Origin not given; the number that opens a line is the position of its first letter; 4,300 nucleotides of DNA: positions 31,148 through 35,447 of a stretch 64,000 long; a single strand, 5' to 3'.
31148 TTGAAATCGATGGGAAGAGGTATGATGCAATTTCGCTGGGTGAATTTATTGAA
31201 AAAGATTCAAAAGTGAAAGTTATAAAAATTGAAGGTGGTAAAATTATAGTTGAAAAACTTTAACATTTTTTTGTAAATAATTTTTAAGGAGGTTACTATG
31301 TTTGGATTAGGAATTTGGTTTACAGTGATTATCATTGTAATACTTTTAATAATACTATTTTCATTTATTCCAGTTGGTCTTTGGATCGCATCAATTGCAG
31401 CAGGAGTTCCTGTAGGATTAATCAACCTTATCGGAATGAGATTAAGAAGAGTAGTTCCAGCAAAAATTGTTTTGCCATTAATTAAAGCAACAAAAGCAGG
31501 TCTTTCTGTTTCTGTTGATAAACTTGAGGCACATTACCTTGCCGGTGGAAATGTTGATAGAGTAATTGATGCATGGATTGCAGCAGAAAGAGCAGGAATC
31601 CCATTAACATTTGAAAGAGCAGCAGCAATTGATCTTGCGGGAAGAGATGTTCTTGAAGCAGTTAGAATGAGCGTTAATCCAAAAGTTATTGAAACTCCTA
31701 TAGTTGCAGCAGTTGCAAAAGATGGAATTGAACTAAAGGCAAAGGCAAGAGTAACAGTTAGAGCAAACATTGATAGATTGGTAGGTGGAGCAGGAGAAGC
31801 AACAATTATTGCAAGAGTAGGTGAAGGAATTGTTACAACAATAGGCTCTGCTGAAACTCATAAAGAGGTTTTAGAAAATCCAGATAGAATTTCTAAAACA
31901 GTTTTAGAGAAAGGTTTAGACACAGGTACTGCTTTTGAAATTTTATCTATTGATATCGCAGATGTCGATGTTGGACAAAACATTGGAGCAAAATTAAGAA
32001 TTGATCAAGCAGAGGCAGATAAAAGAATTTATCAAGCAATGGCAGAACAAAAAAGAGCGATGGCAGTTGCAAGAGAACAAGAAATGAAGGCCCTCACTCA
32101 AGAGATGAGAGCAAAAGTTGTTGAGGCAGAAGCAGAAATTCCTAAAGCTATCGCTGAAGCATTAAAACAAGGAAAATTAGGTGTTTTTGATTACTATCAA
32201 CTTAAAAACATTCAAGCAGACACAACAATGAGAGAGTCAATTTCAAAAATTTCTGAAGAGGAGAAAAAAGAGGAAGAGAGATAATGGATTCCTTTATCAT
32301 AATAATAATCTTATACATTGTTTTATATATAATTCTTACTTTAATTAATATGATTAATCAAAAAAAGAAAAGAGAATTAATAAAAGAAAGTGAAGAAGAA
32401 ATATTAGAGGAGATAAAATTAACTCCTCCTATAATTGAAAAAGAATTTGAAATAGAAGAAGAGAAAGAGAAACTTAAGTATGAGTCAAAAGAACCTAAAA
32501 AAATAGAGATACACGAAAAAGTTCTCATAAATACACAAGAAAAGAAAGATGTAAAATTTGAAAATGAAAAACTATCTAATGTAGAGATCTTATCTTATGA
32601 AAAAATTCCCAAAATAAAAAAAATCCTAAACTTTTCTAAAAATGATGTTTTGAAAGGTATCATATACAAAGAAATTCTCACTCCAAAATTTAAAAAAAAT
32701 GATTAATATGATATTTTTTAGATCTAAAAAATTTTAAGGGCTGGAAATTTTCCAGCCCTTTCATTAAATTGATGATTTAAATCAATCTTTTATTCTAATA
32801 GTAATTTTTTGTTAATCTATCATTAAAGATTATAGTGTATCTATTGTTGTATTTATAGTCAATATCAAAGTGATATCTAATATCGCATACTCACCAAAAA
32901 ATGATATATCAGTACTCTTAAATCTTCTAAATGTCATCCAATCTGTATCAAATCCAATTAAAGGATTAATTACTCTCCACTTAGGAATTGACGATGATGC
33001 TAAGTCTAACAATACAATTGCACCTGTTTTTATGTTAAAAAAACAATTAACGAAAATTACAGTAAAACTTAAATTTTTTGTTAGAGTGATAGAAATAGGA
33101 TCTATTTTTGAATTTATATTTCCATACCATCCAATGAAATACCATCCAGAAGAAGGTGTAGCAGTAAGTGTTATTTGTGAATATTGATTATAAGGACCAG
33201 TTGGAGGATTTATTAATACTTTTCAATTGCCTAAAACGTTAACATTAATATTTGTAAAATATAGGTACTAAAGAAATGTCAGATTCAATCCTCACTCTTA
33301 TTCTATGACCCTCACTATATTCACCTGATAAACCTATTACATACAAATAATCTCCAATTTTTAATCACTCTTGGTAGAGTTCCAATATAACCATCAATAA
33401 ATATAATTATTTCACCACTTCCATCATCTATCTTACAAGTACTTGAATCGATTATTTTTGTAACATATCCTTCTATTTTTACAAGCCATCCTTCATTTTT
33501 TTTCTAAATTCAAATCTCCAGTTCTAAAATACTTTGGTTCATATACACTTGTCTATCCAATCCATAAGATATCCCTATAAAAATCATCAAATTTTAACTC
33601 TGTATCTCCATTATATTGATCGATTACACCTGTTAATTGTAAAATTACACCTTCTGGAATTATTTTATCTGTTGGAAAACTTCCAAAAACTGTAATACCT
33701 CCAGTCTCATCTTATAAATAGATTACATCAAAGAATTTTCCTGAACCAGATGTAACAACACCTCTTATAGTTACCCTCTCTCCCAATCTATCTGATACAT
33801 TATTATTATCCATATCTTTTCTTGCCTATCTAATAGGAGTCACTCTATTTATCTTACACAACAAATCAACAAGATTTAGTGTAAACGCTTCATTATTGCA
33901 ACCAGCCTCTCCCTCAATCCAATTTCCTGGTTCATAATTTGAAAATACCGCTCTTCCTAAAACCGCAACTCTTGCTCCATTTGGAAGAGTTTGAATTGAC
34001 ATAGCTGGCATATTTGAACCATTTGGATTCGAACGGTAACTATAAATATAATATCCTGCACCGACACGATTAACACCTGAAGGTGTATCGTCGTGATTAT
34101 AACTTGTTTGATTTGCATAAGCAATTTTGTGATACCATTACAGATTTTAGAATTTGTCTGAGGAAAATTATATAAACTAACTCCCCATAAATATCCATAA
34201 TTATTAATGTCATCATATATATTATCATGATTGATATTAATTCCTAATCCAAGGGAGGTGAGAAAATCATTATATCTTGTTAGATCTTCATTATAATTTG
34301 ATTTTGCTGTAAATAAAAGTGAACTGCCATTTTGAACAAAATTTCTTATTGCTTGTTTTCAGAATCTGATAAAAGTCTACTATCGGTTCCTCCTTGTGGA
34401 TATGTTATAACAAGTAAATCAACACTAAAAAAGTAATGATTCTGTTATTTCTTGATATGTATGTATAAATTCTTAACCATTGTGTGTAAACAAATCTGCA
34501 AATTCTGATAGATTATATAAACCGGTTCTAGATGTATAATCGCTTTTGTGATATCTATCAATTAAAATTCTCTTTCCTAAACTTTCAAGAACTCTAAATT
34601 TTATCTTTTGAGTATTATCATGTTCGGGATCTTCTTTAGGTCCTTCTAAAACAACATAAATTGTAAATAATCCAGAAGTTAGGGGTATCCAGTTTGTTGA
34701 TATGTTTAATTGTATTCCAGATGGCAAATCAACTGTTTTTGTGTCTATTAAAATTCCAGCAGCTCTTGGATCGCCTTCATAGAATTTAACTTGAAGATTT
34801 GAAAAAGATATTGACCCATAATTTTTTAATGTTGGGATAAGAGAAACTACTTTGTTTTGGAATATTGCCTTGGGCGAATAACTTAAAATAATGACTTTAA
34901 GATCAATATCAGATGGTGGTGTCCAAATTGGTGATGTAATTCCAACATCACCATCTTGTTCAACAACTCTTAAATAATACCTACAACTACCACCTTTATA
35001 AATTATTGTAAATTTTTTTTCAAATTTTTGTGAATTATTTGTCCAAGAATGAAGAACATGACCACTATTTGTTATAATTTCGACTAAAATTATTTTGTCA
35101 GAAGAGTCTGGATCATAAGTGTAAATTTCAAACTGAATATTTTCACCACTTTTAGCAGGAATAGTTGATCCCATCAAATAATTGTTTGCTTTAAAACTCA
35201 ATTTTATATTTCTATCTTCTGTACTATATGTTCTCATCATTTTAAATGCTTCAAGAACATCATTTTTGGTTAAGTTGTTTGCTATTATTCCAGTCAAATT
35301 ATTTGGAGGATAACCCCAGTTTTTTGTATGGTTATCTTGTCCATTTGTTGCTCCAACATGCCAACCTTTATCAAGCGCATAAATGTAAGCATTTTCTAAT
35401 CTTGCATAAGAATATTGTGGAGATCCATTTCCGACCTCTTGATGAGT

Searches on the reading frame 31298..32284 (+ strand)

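Call 49: search_protein_families(library=pfam, proteins=[window:31298-32284:+], max_evalue=0.001)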
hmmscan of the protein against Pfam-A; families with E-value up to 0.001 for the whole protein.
window:31298-32284:+ (328 aa): 1 family
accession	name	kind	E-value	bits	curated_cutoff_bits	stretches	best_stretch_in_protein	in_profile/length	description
PF12127.13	FloA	-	1.4e-162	540.6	34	1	9-317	4-312/314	Flotillin-like protein FloA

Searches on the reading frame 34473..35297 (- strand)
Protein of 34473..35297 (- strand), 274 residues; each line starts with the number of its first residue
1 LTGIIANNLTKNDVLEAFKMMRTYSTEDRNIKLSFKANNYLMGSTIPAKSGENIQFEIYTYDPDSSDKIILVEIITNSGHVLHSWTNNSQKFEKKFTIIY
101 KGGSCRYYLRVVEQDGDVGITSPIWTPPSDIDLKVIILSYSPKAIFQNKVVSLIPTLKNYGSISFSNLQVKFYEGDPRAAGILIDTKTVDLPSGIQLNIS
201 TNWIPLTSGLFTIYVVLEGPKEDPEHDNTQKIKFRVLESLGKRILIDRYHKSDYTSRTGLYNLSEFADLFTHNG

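Call 49: search_protein_families(library=pfam, proteins=[window:34473-35297:-], max_evalue=0.001)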
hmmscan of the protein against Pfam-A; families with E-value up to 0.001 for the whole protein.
window:34473-35297:- (274 aa): 1 family
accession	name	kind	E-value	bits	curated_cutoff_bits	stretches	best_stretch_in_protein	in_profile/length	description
PF07705.17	CARDB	-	0.00029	21.4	22.7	1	132-221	3-87/101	CARDB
